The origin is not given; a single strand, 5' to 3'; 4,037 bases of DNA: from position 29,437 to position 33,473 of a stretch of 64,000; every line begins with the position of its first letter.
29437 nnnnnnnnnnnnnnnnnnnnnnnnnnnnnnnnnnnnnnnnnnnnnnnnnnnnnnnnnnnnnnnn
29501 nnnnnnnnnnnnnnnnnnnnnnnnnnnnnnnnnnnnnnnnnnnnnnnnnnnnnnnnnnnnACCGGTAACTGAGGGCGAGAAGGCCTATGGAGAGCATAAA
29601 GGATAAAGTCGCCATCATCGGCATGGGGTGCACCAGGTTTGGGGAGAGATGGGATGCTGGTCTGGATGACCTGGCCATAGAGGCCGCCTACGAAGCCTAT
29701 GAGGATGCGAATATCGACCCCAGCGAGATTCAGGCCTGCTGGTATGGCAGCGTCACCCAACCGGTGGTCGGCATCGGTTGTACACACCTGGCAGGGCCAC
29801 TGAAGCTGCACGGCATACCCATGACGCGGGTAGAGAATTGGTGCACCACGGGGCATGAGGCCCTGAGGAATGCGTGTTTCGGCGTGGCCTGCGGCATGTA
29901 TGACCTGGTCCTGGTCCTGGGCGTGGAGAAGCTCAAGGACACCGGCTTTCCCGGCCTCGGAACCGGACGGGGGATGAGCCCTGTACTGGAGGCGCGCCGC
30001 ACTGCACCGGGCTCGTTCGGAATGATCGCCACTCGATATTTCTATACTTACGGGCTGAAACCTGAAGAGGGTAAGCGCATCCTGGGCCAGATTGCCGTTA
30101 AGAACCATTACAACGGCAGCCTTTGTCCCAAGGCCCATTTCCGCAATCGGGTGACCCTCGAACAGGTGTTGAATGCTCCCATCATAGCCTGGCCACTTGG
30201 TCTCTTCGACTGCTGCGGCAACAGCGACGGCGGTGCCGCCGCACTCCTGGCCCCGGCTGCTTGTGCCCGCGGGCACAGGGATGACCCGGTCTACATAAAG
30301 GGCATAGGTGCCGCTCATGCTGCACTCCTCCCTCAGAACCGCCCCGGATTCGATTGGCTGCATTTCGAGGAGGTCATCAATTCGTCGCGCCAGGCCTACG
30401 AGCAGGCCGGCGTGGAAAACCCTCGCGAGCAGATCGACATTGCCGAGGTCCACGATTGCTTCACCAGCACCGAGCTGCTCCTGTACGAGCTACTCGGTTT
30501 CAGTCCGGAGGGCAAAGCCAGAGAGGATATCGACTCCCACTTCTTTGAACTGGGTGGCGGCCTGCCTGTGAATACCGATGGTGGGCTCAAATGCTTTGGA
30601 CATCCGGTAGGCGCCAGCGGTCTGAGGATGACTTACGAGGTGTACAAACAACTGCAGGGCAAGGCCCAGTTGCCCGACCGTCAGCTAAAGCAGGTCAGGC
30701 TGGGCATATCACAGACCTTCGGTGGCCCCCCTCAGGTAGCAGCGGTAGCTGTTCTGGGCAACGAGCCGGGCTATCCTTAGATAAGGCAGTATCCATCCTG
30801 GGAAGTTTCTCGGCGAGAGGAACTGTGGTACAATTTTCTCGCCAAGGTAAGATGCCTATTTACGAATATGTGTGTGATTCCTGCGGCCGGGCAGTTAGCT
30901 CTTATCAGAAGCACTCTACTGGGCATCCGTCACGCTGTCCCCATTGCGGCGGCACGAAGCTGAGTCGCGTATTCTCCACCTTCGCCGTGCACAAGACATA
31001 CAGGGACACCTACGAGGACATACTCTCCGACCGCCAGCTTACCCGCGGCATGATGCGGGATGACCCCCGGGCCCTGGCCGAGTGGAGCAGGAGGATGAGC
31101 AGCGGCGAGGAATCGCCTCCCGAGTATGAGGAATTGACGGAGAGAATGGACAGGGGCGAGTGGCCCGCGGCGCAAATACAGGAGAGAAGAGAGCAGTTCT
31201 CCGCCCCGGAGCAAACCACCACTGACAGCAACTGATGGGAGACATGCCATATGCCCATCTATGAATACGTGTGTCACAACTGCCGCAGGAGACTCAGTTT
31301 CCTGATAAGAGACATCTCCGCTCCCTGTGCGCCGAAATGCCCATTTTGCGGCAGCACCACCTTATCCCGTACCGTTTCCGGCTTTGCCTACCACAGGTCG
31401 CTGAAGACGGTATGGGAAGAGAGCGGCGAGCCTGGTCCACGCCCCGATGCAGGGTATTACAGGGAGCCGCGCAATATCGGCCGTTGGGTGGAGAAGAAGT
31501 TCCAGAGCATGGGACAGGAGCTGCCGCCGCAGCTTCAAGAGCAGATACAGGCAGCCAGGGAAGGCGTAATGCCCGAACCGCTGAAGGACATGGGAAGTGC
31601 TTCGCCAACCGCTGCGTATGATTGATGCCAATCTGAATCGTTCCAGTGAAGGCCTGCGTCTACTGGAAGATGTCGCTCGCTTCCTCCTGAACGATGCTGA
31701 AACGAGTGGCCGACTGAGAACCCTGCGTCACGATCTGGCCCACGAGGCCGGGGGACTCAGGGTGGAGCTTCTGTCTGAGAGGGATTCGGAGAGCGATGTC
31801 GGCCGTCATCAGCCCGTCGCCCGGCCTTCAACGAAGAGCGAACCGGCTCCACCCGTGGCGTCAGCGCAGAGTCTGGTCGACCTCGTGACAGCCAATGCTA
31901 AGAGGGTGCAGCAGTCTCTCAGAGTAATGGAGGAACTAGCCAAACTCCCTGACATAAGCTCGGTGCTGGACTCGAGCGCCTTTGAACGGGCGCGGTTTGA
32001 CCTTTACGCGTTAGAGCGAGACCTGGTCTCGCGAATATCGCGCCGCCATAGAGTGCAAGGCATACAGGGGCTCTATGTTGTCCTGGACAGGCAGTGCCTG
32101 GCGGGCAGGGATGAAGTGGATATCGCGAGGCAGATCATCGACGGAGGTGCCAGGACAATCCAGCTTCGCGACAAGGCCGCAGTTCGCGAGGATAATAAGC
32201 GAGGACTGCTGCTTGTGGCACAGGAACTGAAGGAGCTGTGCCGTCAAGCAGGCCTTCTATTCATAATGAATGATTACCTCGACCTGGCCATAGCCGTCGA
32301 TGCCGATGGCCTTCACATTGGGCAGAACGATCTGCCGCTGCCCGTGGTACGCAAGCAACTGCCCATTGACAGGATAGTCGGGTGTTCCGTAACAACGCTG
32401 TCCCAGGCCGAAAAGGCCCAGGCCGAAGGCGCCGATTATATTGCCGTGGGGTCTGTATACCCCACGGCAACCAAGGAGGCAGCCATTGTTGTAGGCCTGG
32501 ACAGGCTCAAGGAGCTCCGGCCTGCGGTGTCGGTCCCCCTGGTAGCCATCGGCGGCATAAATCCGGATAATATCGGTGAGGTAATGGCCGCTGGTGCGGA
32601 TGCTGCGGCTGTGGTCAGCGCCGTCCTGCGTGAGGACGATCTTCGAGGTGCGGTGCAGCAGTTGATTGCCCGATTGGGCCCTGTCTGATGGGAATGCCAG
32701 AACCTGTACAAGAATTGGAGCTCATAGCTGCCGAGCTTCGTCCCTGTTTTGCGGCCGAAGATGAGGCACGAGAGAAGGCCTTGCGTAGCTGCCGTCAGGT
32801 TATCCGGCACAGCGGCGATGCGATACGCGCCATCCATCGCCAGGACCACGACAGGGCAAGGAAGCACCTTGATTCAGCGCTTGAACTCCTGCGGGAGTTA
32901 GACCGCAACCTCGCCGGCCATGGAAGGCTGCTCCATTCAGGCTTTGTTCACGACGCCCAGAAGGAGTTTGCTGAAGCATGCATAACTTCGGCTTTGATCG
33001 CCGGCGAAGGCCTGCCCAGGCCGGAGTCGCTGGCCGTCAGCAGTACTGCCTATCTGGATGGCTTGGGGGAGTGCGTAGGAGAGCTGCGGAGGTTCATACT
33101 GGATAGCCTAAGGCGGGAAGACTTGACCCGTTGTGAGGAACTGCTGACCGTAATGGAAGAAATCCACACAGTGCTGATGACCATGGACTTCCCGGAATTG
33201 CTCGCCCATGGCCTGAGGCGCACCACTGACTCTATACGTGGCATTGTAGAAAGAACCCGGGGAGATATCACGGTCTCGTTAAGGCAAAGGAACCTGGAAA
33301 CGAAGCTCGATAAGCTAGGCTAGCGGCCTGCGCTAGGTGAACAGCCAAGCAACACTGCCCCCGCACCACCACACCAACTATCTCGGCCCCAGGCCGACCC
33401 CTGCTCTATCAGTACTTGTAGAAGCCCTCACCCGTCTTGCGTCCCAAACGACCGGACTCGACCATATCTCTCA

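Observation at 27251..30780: HMG-CoA-synthase-like/DUF35 fusion lacking apparent catalytic Glu and Cys, flanked by MenB-family crotonase and SCP-x thiolase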

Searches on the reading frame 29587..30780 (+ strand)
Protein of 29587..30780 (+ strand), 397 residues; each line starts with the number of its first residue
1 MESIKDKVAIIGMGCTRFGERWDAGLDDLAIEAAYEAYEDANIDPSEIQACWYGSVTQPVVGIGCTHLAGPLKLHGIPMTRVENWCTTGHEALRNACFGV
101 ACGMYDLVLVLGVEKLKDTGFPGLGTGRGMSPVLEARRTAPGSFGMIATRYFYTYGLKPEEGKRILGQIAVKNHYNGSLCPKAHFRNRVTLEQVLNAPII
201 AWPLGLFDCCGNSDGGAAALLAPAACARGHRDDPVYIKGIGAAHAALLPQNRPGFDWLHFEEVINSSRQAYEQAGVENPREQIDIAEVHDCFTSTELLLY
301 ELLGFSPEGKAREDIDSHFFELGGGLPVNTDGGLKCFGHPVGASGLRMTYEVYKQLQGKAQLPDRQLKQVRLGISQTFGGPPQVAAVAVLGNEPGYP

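Call 6: search_protein_families(library=pfam, proteins=[window:29587-30780:+], max_evalue=0.01)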
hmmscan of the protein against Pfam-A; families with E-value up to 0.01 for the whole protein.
window:29587-30780:+ (397 aa): 4 families
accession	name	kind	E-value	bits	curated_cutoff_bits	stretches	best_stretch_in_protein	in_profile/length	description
PF22691.2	Thiolase_C_1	-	8.5e-34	116.8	28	1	257-392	15-144/144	Thiolase C-terminal domain-like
PF00108.29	Thiolase_N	-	7e-12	45.7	26.4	1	8-118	1-117/260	Thiolase, N-terminal domain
PF02803.24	Thiolase_C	-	8e-08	32.4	27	1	266-359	27-100/123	Thiolase, C-terminal domain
PF00109.32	ketoacyl-synt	-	8.9e-06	25.9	20.8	0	62-130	151-219/252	Beta-ketoacyl synthase, N-terminal domain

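Call 7: search_protein_families(library=ncbifam, proteins=[window:29587-30780:+], max_evalue=0.01)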
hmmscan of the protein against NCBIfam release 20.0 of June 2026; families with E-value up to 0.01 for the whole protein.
window:29587-30780:+ (397 aa): 41 families (the best 25 are shown)
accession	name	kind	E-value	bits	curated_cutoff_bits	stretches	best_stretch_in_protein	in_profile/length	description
NF004810.0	PRK06157.1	equivalog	1.1e-147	492.4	403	1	2-393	3-398/400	acetyl-CoA acetyltransferase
NF004720.0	PRK06064.1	subfamily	8.9e-97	324.3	420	1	7-392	3-387/389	thiolase domain-containing protein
NF053570.1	AcCoTHIOL_METTL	equivalog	5.4e-79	265.8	600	1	7-393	3-384/385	acetyl-CoA acetyltransferase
NF009228.0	PRK12578.1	subfamily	7.5e-74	248.7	485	1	6-391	3-386/387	thiolase domain-containing protein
NF005704.0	PRK07516.1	subfamily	4.1e-63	213.6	412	1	6-390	2-385/389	thiolase domain-containing protein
NF006102.0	PRK08256.1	subfamily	1.1e-54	186.1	436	1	6-379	3-380/394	lipid-transfer protein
NF006180.0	PRK08313.1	subfamily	8.9e-50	169.6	514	1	5-394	3-386/389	thiolase domain-containing protein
NF004715.0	PRK06059.1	equivalog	4.1e-49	167.6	424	1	5-379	3-387/399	lipid-transfer protein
NF004721.0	PRK06065.1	equivalog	9.3e-48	163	455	1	4-392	8-393/393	thiolase domain-containing protein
NF004982.0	PRK06365.1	equivalog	1e-44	153.3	695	2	7-253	17-266/430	thiolase domain-containing protein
NF004936.0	PRK06289.1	equivalog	5e-44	150.7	375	1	6-389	3-400/405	acetyl-CoA acetyltransferase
NF004811.0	PRK06158.1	subfamily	1e-42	146.5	421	1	4-393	6-381/384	acetyl-CoA acetyltransferase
NF053628.1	BnzsclthlBbsBGT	equivalog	5.7e-42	143.9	750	1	5-361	4-352/389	benzoylsuccinyl-CoA thiolase subunit BbsB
NF005892.0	PRK07855.1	subfamily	2.4e-37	128.7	469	2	144-365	152-367/390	lipid-transfer protein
NF006010.0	PRK08142.1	subfamily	6e-35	120.7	462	1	4-381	3-373/388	thiolase domain-containing protein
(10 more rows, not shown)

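Call 38: search_solved_structures(query=window:29587-30780:+, show_alignments=2, max_evalue=1e-15)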
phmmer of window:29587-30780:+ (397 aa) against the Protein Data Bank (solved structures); distinct sequences matched with E-value up to 1e-15: 18.
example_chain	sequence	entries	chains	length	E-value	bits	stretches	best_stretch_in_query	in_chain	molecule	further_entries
6esq_A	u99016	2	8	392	4e-58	200.7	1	8-390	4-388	acetoacetyl-CoA thiolase | Acetyl-CoA acetyltransferase thiolase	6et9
4yzo_A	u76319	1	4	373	8.1e-52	180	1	8-394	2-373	Putative acyl-CoA acyltransferase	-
7yvy_A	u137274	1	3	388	8.4e-49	170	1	7-390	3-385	Acetyl-CoA acetyltransferase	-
6hsj_A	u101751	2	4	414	1.1e-42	149.9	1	2-379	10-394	SCP2-thiolase (type-1)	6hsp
6hrv_A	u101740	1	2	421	1.2e-42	149.8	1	2-379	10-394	SCP2-thiolase (type-1)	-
7pxp_C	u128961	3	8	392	6.4e-38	134.2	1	5-360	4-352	Benzoylsuccinyl-CoA thiolase subunit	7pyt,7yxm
4u4e_A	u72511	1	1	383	1.9e-30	109.6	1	138-392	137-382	Thiolase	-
4bi9_A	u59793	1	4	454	1.4e-29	106.7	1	77-392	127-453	3-KETOACYL-COA THIOLASE, PUTATIVE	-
3zbg_A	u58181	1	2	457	3.6e-29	105.4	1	77-392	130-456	3-KETOACYL-COA THIOLASE-LIKE PROTEIN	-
4bia_A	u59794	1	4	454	2.5e-28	102.6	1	77-392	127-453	3-KETOACYL-COA THIOLASE, PUTATIVE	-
3zbk_A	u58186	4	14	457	6.2e-28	101.3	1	77-392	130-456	3-KETOACYL-COA THIOLASE-LIKE PROTEIN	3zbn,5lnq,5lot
3zbl_A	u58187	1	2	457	8.4e-28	100.9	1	77-392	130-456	3-KETOACYL-COA THIOLASE-LIKE PROTEIN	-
9skh_I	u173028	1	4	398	8.5e-23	84.4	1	26-393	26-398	2,4-diacetylphloroglucinol biosynthesis protein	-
9myr_A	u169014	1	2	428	9.1e-23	84.3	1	143-380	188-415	Nonspecific lipid-transfer protein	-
5m3k_C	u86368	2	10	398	1.3e-21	80.5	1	26-392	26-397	2,4-diacetylphloroglucinol biosynthesis protein PhlC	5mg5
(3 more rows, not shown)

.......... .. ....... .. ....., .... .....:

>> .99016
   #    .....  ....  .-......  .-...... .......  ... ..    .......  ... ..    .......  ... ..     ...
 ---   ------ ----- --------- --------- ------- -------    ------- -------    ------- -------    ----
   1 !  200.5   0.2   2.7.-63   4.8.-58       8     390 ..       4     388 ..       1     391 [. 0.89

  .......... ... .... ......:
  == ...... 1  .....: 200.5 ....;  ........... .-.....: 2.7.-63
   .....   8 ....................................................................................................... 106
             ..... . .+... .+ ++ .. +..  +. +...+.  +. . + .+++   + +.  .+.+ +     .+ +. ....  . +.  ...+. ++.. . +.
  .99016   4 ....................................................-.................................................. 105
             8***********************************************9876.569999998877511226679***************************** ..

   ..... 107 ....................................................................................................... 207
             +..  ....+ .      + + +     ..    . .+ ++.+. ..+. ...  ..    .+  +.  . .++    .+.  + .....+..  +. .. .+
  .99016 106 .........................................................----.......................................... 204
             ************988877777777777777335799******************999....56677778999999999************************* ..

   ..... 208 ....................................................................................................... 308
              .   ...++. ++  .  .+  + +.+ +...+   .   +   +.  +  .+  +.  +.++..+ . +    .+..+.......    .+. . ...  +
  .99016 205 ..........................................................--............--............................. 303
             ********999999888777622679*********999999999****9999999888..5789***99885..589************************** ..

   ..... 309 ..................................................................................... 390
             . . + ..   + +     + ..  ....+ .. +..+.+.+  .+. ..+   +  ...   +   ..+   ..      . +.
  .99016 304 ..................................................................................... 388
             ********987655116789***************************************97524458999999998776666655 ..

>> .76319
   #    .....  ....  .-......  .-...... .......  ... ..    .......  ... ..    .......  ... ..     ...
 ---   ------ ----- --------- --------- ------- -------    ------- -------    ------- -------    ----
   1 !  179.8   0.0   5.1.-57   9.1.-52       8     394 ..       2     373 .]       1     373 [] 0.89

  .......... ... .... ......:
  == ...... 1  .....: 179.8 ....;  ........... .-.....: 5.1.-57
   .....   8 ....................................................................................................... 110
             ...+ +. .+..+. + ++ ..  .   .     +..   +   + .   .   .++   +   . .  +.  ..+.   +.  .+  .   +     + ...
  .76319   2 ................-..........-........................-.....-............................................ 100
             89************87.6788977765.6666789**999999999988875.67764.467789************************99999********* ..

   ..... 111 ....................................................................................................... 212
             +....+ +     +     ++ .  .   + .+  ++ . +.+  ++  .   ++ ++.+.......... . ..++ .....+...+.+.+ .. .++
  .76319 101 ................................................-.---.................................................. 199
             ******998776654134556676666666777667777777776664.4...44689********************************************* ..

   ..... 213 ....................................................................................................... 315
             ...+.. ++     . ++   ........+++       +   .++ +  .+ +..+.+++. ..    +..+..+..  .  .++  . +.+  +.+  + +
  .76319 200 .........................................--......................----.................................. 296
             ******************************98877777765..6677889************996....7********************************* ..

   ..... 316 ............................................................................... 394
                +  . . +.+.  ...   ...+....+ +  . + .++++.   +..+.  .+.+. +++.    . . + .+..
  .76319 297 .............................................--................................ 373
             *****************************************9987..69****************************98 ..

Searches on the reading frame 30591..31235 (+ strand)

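Call 6: search_protein_families(library=pfam, proteins=[window:30591-31235:+], max_evalue=0.01)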
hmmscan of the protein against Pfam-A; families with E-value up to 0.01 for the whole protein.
window:30591-31235:+ (214 aa): 1 family
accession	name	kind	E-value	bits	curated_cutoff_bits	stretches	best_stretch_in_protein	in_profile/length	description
PF09723.15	Zn_ribbon_8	-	2.1e-12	47.3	34.4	1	88-128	1-41/41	Zinc ribbon domain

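Call 7: search_protein_families(library=ncbifam, proteins=[window:30591-31235:+], max_evalue=0.01)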
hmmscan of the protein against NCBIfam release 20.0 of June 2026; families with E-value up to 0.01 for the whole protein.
window:30591-31235:+ (214 aa): 4 families
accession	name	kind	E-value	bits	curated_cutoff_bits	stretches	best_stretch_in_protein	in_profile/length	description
TIGR02605.1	CxxC_CxxC_SSSS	subfamily_domain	2e-15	56.6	31.3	1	88-135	1-50/52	FmdB family zinc ribbon protein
NF053663.1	RPWMISH_prot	domain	3.1e-06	27.9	120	1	88-129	1-41/115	RPWMISH domain-containing protein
NF047912.1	ECs_2282_CxxC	subfamily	0.0027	17.6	37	0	115-126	4-15/60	ECs_2282 family putative zinc-binding protein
NF011481.0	PRK14890.1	equivalog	0.0063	16.5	61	0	92-129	9-43/61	putative Zn-ribbon RNA-binding protein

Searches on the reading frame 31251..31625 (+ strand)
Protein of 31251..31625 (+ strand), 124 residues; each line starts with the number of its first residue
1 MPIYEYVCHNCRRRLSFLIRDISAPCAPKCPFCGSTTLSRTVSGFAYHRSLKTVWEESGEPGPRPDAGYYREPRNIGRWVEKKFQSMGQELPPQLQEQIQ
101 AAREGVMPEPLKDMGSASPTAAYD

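Call 6: search_protein_families(library=pfam, proteins=[window:31251-31625:+], max_evalue=0.01)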
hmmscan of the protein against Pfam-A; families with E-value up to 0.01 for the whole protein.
window:31251-31625:+ (124 aa): 2 families
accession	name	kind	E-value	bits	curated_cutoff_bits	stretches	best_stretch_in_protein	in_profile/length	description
PF09723.15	Zn_ribbon_8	-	4.7e-10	39.7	34.4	1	1-41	1-40/41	Zinc ribbon domain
PF14369.11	Zn_ribbon_19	-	0.0029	18.2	30.8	1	8-35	5-29/35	zinc-ribbon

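Call 7: search_protein_families(library=ncbifam, proteins=[window:31251-31625:+], max_evalue=0.01)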
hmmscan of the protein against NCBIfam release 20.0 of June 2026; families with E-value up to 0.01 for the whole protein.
window:31251-31625:+ (124 aa): 2 families
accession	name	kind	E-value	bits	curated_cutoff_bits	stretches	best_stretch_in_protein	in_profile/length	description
TIGR02605.1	CxxC_CxxC_SSSS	subfamily_domain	1.4e-11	44.3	31.3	1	1-50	1-51/52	FmdB family zinc ribbon protein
NF053663.1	RPWMISH_prot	domain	0.0032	18.2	120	1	1-38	1-37/115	RPWMISH domain-containing protein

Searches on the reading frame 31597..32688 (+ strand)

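Call 6: search_protein_families(library=pfam, proteins=[window:31597-32688:+], max_evalue=0.01)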
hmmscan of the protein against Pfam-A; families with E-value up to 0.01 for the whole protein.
window:31597-32688:+ (363 aa): 5 families
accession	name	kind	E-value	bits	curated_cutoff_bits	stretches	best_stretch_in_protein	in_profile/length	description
PF02581.23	TMP-TENI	-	5.2e-58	195.8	27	1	159-343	1-180/180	Thiamine monophosphate synthase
PF17792.6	ThiD2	-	6.2e-34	117.5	23.5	1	7-141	1-123/124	ThiD2 family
PF03060.21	NMO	-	0.00046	20.1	28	1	250-345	128-227/331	Nitronate monooxygenase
PF00977.27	His_biosynth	-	0.0032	17.4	23.6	0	302-344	180-223/228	Histidine biosynthesis protein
PF00834.25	Ribul_P_3_epim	-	0.0081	16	21.1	0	274-343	123-197/198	Ribulose-phosphate 3 epimerase family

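Call 7: search_protein_families(library=ncbifam, proteins=[window:31597-32688:+], max_evalue=0.01)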
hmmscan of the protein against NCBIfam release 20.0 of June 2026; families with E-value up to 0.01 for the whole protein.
window:31597-32688:+ (363 aa): 26 families (the best 25 are shown)
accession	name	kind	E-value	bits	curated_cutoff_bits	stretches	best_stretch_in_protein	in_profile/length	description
NF002727.0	PRK02615.1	equivalog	1.5e-91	306.7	335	1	6-360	15-344/349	thiamine phosphate synthase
TIGR00693.1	thiE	equivalog_domain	1.9e-58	197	145.1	1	159-356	2-197/197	thiamine phosphate synthase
NF000736.0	PRK00043.2-3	equivalog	5.2e-32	110.9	227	1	173-358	16-203/207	thiamine phosphate synthase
NF005819.0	PRK07695.1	equivalog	1.5e-28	99.9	251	1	221-355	59-192/205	thiazole tautomerase TenI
NF007070.0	PRK09517.1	equivalog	2.1e-28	99.1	761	1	159-356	6-210/755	multifunctional thiamine-phosphate pyrophosphorylase/synthase/phosphomethylpyrimidine kinase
NF000734.0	PRK00043.1-5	equivalog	2.3e-27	96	252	1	172-358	11-195/201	thiamine phosphate synthase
NF002904.0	PRK03512.1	equivalog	3.3e-25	88.8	231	1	172-358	20-204/211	thiamine phosphate synthase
NF000740.0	PRK00043.3-4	equivalog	5.7e-24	84.8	202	1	172-359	19-213/218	thiamine phosphate synthase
NF006530.0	PRK08999.1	equivalog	3.2e-21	75.7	245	1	176-344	150-313/315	Nudix family hydrolase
NF000741.0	PRK00043.3-5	equivalog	1.8e-18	67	350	1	169-358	17-212/217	thiamine phosphate synthase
NF008933.0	PRK12290.1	equivalog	1.9e-16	60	516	1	172-354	218-406/438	thiamine phosphate synthase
NF000738.0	PRK00043.3-1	equivalog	5.2e-11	42.6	445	1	174-358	23-213/221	thiamine phosphate synthase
NF005080.0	PRK06512.1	equivalog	6e-07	29.4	218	1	200-350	52-203/222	thiamine phosphate synthase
TIGR01163.1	rpe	equivalog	2.8e-05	23.6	212.6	1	277-356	126-210/211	ribulose-phosphate 3-epimerase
NF006600.0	PRK09140.1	subfamily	0.00011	21.6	207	1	250-349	97-189/210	2-dehydro-3-deoxy-6-phosphogalactonate aldolase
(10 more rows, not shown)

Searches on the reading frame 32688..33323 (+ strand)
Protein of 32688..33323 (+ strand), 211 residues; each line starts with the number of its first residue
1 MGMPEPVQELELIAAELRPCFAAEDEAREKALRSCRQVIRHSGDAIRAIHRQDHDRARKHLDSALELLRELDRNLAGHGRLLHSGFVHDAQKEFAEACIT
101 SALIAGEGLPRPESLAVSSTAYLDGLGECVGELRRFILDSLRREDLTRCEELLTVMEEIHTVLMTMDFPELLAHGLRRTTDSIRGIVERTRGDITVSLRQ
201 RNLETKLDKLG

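Call 6: search_protein_families(library=pfam, proteins=[window:32688-33323:+], max_evalue=0.01)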
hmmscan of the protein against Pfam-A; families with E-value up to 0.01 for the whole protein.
window:32688-33323:+ (211 aa): 1 family
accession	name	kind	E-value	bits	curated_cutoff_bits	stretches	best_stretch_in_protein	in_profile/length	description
PF01997.21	Translin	-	2.9e-05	24.6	25.9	1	105-167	114-172/205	Translin family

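Call 7: search_protein_families(library=ncbifam, proteins=[window:32688-33323:+], max_evalue=0.01)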
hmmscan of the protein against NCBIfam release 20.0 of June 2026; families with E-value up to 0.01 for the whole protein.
window:32688-33323:+ (211 aa): 6 families
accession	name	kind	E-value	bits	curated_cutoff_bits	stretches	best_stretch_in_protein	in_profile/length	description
NF011160.0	PRK14562.1-5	equivalog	1.1e-72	243.9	291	1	9-210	3-204/213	haloacid dehalogenase superfamily protein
NF011158.0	PRK14562.1-3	equivalog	1.3e-54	185.1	359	1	10-210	2-206/210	haloacid dehalogenase superfamily protein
NF011161.0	PRK14562.1-6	equivalog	8.2e-53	178.8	228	1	9-209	13-212/218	haloacid dehalogenase superfamily protein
NF011156.0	PRK14562.1-1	equivalog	1.7e-30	106.6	308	1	24-197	23-195/200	haloacid dehalogenase superfamily protein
NF011159.0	PRK14562.1-4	equivalog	2.4e-27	95.9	269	1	20-209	11-195/198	haloacid dehalogenase superfamily protein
NF011157.0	PRK14562.1-2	equivalog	3.5e-16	59.5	238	1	20-186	11-172/191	haloacid dehalogenase superfamily protein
